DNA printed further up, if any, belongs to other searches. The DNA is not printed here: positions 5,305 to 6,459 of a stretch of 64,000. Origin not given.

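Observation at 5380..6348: AT-rich, oppositely oriented membrane-protein gene at the prophage end (moron; candidate superinfection-exclusion or abortive-infection factor)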

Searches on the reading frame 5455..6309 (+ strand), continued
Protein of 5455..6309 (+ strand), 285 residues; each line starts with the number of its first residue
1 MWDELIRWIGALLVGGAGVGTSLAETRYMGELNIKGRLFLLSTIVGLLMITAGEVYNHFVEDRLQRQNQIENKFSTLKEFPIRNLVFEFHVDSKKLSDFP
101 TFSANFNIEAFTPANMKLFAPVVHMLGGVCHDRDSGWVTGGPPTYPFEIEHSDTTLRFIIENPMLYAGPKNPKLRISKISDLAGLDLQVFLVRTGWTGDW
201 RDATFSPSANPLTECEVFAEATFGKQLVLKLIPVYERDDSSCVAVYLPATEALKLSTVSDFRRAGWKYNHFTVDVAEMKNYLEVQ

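Call 67: fold_search(model_id=the predicted structure, library=pdb)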
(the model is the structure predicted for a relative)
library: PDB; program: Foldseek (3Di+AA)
matches with E <= 10: 712; with E <= 0.001: 0
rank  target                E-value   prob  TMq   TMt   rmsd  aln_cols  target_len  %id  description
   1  2qng                  1.6e-02  0.66  0.23  0.34  12.2       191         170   16  Crystal structure of unknown function protein SAV2460 (released 2007-07-31)
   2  8tlm_A                2.8e-02  0.33  0.20  0.25  16.0       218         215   10  Structure of a class A GPCR/Fab complex (released 2023-12-20)
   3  7dce_H                4.2e-02  0.38  0.21  0.27  16.9       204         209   12  Cryo-EM structure of human XKR8-basigin complex bound to Fab fragment (released 2021-10-20)
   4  5wob_I                5.5e-02  0.23  0.19  0.24  15.8       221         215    9  Crystal Structure Analysis of Fab1-Bound Human Insulin Degrading Enzyme (IDE) in Complex with Insulin (released 2018-04-18)
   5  6ba5_B                6.2e-02  0.75  0.20  0.39   6.3       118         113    8  Potent and Selective Antitumor Activity of a T-Cell Engaging Bispecific Antibody Targeting a Membrane-Proximal Epitope (released 2018-06-13)
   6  9glz_C                7.0e-02  0.82  0.21  0.43   5.9       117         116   11  KRas-G12D-GMPPnP in complex with the nanobody KM12-AM (released 2025-12-10)
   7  9ard_A                8.2e-02  0.60  0.20  0.39  11.8       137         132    6  Structure of Pycsar EcPycC cyclase immunoglobulin-like AGS-C domain (released 2024-06-19)
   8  9ynr_E                8.7e-02  0.16  0.18  0.23  21.7       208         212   10  Local refinement of Fab-14/SARS-CoV-2 D614G spike complex, Mode I (released 2026-03-18)
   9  6ldv_H                1.1e-01  0.23  0.21  0.28  16.3       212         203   11  Structure antibody F9 in complex with methylated peptide (released 2020-11-25)
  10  5wob_Q                1.1e-01  0.13  0.18  0.23  17.5       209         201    9  Crystal Structure Analysis of Fab1-Bound Human Insulin Degrading Enzyme (IDE) in Complex with Insulin (released 2018-04-18)
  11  8rvn_H                1.5e-01  0.57  0.20  0.38   6.1       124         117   10  Nipah virus (NiV) fusion protein in complex with neutralizing Fab92 (released 2024-09-04)
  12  6pil                  1.5e-01  0.16  0.19  0.23  13.0       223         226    8  Antibody scFv-M204 monomeric state (released 2020-06-24)
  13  2otu_A                1.5e-01  0.54  0.17  0.32   6.5       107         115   12  Crystal structure of Fv polyglutamine complex (released 2007-04-24)
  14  5dsc_C                1.5e-01  0.35  0.23  0.29  13.8       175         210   13  Context-independent anti-hypusine antibody FabHpu24.B in complex with hypusine (released 2016-01-20)
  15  5ds8_A                1.6e-01  0.28  0.22  0.28  14.3       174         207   14  Context-independent anti-hypusine antibody FabHpu98 in complex with hypusine (released 2016-01-20)
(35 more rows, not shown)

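Call 68: fold_search(model_id=the predicted structure, library=viral)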
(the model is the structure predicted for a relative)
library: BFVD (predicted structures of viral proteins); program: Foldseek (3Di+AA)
matches with E <= 10: 626; with E <= 0.001: 0
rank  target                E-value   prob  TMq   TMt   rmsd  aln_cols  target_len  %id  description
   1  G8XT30                3.0e-03  0.75  0.20  0.18  18.9       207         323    8  Membrane protein A25 [Saimiriine betaherpesvirus 4]
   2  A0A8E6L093            2.0e-02  0.66  0.27  0.11  10.3       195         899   14  (no name in the UniProt tables at hand)
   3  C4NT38                2.0e-02  0.51  0.22  0.28  10.2       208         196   10  F5/8 type C domain-containing protein [Silicibacter phage DSS3phi2]
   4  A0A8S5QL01            2.2e-02  0.97  0.22  0.52   4.9       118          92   11  Uncharacterized protein [Podoviridae sp. ctyDR6]
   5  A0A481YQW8            2.2e-02  0.15  0.15  0.05  24.2       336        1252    8  Early transcription factor large subunit-like protein [Marseillevirus LCMAC101]
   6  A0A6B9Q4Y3            2.2e-02  0.06  0.10  0.04  25.6       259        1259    9  RdRp (Fragment) [Plasmopara viticola lesion associated picorna-like 4]
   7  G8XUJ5                2.3e-02  0.20  0.18  0.15  20.2       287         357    8  Membrane protein A25C [Aotine betaherpesvirus 1]
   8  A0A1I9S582            2.5e-02  0.03  0.08  0.04  25.5       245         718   11  (no name in the UniProt tables at hand)
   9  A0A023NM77            2.8e-02  0.06  0.09  0.07  25.2       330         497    8  Envelope glycoprotein (Fragment) [Batken virus]
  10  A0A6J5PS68            4.1e-02  0.12  0.14  0.10  30.0       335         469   10  Baseplate protein J-like [uncultured Caudovirales phage]
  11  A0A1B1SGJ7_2          4.6e-02  0.03  0.08  0.03  26.1       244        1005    9  (no name in the UniProt tables at hand)
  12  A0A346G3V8            5.2e-02  0.57  0.14  0.19   8.4       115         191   10  (no name in the UniProt tables at hand)
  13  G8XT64                5.2e-02  0.47  0.18  0.23  11.3       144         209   10  Membrane protein RL11B [Simian cytomegalovirus (strain Colburn)]
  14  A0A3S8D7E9            5.2e-02  0.38  0.20  0.08  13.5       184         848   12  Uncharacterized protein [Vombatid gammaherpesvirus 1]
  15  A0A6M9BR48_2          5.2e-02  0.08  0.13  0.04  26.3       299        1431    7  Genome polyprotein [Pittosporum tobira picorna-like virus]
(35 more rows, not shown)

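Call 70: find_encoding_contigs(protein=P0007, flank=10000)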
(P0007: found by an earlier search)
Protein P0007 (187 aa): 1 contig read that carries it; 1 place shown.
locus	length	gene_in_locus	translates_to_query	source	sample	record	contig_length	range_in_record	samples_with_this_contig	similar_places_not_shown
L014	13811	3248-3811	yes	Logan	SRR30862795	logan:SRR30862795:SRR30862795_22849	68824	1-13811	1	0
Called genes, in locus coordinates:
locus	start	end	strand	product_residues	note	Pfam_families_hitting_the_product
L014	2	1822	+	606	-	?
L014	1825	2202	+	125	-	-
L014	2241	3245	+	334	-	-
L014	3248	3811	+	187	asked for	PF05838:Glyco_hydro_108, PF09374:PG_binding_3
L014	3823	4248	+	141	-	-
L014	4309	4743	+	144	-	-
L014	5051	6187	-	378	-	-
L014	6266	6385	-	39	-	-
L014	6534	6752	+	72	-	-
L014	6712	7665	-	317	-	-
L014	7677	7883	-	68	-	-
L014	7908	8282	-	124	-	-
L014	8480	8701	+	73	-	-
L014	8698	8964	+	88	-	-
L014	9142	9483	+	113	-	-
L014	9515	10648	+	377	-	-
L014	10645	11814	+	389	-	PF00149:Metallophos (faint)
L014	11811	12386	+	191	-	PF00929:RNase_T, PF13482:RNase_H_2 (weak), PF16473:Rv2179c-like (weak)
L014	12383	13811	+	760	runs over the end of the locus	-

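Call 71: find_encoding_contigs(protein=P0014, flank=10000)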
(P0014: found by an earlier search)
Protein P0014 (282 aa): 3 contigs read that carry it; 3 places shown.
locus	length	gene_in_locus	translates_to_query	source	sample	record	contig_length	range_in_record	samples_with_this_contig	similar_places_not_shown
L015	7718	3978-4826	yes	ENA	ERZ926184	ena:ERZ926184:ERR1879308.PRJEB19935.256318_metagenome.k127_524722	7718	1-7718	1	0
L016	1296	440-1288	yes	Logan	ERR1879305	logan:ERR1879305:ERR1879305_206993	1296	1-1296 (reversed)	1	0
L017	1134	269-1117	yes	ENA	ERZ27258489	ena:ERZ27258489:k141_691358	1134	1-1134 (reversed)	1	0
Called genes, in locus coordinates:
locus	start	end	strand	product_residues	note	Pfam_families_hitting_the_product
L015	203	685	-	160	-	PF00404:Dockerin_1 (faint)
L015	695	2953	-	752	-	PF13884:Peptidase_S74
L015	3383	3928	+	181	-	PF08281:Sigma70_r4_2, PF04545:Sigma70_r4 (weak)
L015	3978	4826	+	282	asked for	PF13490:zf-HC2 (faint)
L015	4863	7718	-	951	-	?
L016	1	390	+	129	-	?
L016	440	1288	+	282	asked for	PF13490:zf-HC2 (faint)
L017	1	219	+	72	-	?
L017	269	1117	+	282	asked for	PF13490:zf-HC2 (faint)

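Call 73: search_protein_families(library=pfam, proteins=[L014:5054-6187:-, L014:6715-7665:-, L014:7680-7883:-, L014:7911-8282:-, L014:6534-6749:+, L014:8480-8698:+, L014:9515-10645:+, L014:3823-4245:+], max_evalue=0.01)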
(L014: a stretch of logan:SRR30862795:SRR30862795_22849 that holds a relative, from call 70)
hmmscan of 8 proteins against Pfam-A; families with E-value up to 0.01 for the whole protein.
L014:5054-6187:- (378 aa): 2 families
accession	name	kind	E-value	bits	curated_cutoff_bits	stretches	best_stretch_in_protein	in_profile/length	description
PF13102.12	Phage_int_SAM_5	-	5.9e-05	23.8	22.3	1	97-151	26-79/98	Phage integrase SAM-like domain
PF00589.27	Phage_integrase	-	0.00052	20.3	27.1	1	185-331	23-167/172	Phage integrase family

L014:6715-7665:- (317 aa): 1 family
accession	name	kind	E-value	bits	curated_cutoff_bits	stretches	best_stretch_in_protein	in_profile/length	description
PF24441.1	DUF7560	-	0.0099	16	27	0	10-22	3-15/44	Family of unknown function (DUF7560)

L014:7680-7883:- (68 aa): 0 families

L014:7911-8282:- (124 aa): 0 families

L014:6534-6749:+ (72 aa): 0 families

L014:8480-8698:+ (73 aa): 0 families

L014:9515-10645:+ (377 aa): 0 families

L014:3823-4245:+ (141 aa): 0 families

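Call 80: search_protein_families(library=padloc, proteins=[P0001], max_evalue=1)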
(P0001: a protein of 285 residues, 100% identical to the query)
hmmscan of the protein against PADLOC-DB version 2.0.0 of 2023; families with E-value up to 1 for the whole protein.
P0001 (285 aa): 0 families

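Call 87: find_related_loci(query=P0002, collection=viral_contigs, flank=10000)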
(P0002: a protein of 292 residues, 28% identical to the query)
Query P0002 (292 aa) in viral_contigs; peptide patterns used: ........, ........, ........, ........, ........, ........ (x = any residue, [..] = any of these).
3 stretches matched a pattern, but none encodes a relative of the query by tblastn (E <= 1e-3).

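Call 88: find_related_loci(query=P0003, collection=viral_contigs, flank=10000)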
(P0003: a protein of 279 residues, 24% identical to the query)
Query P0003 (279 aa) in viral_contigs; peptide patterns used: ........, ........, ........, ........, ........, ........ (x = any residue, [..] = any of these).
1 stretches matched a pattern, but none encodes a relative of the query by tblastn (E <= 1e-3).
